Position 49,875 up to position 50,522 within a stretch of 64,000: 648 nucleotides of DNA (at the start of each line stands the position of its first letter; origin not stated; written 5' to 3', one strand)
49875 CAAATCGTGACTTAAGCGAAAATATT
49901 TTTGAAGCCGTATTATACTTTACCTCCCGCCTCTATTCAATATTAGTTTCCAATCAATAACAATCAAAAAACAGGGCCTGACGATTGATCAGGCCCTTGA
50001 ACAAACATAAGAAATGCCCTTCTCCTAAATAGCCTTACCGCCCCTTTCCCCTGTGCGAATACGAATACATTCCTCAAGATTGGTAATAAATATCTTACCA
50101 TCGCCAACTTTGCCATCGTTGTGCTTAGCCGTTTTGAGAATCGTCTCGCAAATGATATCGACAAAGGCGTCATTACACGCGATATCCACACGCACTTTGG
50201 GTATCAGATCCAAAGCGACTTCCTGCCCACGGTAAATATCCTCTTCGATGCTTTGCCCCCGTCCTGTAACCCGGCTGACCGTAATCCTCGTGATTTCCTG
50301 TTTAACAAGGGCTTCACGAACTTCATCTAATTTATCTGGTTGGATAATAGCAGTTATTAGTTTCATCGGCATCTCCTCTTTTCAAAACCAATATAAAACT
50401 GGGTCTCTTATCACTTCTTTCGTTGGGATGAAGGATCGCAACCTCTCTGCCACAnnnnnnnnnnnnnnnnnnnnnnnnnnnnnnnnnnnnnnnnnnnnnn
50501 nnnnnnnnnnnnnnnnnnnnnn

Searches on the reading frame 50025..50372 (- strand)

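Call 6: search_protein_families(library=pfam, proteins=[window:50025-50372:-], max_evalue=0.001)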
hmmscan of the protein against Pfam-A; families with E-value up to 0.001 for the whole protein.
window:50025-50372:- (115 aa): 1 family
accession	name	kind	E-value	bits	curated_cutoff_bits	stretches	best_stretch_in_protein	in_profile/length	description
PF00543.27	P-II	-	2.1e-25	89.4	25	1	3-109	1-102/102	Nitrogen regulatory protein P-II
